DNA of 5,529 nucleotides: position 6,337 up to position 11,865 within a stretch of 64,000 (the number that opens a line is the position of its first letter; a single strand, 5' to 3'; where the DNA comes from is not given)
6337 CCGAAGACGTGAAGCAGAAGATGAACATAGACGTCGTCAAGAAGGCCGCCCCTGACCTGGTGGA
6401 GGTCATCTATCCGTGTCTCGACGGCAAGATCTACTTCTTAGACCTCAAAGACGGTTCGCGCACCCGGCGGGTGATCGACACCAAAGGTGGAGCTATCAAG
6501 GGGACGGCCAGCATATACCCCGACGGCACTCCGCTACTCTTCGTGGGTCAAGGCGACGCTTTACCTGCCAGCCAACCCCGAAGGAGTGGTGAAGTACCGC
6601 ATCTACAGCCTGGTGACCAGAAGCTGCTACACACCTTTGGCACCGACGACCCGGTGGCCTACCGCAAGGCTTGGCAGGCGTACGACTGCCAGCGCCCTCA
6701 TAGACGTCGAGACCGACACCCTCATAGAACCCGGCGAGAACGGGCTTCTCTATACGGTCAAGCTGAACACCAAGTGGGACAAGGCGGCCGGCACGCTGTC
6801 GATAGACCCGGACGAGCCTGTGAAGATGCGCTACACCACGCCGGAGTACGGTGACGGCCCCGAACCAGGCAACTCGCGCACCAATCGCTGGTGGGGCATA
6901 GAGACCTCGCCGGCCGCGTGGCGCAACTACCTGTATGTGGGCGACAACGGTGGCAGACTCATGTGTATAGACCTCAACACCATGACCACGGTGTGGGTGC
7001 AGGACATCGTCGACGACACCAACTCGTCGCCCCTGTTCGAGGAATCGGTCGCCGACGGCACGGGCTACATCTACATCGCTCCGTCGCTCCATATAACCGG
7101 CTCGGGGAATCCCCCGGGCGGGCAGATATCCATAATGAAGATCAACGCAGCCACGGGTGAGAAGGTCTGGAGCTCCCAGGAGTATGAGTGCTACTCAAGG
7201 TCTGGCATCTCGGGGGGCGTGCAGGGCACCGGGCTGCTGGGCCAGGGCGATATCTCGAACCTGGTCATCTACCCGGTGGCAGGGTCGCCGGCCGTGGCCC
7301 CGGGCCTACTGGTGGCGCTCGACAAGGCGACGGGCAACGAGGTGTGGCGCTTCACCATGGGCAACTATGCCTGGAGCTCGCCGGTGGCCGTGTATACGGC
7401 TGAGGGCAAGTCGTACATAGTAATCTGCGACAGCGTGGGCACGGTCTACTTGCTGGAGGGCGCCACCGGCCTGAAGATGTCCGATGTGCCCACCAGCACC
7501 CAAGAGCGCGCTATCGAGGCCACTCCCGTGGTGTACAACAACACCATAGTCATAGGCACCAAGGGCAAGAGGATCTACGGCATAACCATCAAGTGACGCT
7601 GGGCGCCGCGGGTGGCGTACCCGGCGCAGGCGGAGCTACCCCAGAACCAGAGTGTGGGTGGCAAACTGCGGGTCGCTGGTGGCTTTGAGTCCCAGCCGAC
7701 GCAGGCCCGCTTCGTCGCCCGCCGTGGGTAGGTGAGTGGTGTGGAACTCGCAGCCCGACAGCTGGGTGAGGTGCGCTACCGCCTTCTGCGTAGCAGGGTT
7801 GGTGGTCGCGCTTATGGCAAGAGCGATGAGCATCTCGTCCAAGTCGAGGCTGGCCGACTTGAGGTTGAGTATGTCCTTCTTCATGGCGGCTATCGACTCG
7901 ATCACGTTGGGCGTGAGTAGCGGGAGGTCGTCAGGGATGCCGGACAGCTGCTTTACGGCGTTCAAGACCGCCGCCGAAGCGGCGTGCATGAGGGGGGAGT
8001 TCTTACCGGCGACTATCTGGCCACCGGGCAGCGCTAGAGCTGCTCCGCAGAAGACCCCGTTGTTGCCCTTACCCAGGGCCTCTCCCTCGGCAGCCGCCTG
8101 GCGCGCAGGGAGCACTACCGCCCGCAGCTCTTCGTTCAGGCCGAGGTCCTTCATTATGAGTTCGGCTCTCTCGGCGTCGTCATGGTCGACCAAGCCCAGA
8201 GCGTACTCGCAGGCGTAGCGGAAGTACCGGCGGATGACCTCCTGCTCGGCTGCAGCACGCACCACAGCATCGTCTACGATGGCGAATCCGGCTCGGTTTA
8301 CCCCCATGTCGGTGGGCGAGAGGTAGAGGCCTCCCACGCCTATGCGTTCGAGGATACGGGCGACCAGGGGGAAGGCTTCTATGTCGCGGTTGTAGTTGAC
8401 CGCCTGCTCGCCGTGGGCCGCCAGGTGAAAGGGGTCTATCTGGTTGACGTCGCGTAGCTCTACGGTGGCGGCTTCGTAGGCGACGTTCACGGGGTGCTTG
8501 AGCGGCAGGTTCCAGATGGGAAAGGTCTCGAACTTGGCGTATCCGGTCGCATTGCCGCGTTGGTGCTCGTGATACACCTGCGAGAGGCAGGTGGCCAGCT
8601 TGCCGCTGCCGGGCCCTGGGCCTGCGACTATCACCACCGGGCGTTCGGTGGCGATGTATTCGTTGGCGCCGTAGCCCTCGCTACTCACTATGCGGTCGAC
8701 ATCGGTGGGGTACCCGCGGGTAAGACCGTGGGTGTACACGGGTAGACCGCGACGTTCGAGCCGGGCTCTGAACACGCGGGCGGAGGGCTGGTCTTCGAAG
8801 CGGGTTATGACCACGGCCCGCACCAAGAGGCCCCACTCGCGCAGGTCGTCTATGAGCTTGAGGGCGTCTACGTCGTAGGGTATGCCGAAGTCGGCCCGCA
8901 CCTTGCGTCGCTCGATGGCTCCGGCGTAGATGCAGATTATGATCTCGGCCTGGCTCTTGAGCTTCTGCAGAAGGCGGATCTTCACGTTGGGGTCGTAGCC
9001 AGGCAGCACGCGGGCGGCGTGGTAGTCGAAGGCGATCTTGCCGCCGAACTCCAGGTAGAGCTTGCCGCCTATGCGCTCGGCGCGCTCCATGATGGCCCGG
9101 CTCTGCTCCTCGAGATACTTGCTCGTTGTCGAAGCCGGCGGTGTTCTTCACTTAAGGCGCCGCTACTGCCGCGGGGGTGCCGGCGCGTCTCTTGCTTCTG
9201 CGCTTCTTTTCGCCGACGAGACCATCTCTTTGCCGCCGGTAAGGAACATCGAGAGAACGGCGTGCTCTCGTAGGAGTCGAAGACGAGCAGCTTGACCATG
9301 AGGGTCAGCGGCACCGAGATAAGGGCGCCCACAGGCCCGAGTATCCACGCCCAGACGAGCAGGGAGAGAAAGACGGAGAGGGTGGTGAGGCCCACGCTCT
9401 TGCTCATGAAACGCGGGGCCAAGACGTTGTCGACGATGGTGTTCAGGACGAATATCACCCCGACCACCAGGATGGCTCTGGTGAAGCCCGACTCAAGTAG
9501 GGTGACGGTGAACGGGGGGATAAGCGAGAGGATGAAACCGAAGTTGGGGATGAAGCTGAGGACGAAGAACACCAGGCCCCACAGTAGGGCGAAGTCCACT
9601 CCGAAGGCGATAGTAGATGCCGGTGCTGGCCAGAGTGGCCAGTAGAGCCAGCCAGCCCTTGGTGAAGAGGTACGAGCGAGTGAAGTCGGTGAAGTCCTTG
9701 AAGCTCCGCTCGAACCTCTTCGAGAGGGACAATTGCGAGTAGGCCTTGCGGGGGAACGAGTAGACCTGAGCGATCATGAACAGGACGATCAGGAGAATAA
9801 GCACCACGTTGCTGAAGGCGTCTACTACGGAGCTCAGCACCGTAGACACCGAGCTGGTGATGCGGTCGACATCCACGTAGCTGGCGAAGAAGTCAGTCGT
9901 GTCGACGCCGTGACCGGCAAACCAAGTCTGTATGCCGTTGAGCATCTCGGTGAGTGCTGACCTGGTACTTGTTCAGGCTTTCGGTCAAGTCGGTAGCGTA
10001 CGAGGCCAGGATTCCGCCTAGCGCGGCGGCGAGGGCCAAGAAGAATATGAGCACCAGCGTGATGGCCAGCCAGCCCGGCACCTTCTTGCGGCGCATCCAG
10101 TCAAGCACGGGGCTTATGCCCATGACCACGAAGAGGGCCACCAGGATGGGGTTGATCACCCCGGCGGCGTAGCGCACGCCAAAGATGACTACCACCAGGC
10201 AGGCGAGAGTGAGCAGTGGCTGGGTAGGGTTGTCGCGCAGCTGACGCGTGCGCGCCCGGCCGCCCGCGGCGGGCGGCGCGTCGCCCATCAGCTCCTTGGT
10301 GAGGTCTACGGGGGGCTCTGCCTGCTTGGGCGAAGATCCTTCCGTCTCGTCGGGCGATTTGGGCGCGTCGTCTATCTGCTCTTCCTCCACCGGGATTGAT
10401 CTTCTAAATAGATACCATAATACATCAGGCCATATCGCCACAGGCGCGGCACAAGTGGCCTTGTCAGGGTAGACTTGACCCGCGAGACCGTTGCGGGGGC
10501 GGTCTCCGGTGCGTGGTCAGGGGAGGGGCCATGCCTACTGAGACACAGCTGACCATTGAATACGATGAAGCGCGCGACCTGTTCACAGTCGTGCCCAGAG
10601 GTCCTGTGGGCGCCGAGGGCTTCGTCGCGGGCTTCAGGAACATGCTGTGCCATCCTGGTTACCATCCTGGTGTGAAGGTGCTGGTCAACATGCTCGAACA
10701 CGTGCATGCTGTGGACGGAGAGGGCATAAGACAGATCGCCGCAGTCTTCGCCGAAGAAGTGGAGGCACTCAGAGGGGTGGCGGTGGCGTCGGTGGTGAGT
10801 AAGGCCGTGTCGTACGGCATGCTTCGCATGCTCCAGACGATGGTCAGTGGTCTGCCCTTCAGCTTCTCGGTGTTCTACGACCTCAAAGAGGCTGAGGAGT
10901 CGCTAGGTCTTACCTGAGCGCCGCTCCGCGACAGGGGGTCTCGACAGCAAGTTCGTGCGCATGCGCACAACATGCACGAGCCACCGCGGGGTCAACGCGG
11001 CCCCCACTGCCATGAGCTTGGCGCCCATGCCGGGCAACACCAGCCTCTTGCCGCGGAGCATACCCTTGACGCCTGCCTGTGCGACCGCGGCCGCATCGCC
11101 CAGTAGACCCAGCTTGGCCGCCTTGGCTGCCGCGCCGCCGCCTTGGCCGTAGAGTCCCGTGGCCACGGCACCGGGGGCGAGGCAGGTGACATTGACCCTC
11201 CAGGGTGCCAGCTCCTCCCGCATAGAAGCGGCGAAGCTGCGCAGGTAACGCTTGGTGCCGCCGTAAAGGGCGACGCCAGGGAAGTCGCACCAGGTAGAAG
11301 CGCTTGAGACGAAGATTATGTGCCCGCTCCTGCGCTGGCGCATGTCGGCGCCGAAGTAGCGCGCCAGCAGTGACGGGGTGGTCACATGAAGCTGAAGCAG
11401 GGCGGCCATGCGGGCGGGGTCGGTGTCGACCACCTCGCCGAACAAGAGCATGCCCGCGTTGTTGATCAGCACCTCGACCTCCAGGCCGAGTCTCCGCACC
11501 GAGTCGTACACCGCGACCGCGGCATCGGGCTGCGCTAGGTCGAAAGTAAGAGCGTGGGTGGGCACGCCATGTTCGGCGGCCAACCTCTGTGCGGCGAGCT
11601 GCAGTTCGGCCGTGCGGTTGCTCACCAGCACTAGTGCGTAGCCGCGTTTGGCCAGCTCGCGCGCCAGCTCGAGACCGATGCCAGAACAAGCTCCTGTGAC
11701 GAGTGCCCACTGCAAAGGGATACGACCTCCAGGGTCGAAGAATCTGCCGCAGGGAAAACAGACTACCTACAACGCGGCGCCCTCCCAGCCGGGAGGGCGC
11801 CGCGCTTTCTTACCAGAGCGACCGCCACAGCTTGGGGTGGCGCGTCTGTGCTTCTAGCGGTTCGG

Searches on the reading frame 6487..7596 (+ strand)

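Call 51: search_protein_families(library=pfam, proteins=[window:6487-7596:+], max_evalue=0.0001)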
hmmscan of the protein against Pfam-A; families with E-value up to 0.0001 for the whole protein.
window:6487-7596:+ (369 aa): 3 families
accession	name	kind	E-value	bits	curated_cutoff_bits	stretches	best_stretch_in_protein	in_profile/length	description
PF13360.13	PQQ_2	-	7.4e-14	52.4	27.6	2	273-367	3-89/233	Outer membrane protein assembly factor BamB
PF13570.13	Beta-prop_ACSF4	-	8.2e-13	48.9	133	1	274-366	237-327/329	Beta-alanine-activating enzyme, beta-propeller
PF01011.28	PQQ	-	4.5e-06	26.1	26.7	0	218-311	501-595/595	Glucose/ethanol/alcohol dehydrogenase, beta-propeller domain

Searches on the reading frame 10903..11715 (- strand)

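Call 51: search_protein_families(library=pfam, proteins=[window:10903-11715:-], max_evalue=0.0001)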
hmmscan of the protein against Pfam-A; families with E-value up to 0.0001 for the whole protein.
window:10903-11715:- (270 aa): 3 families
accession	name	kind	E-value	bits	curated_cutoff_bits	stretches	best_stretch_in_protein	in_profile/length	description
PF00106.31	adh_short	-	1.5e-39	135.9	26.6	1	2-188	1-186/195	short chain dehydrogenase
PF13561.12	adh_short_C2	-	1.1e-23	84.5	27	1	8-193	1-185/236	Enoyl-(Acyl carrier protein) reductase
PF08659.16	KR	-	2.7e-15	57.2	22.6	1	4-168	3-166/180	KR domain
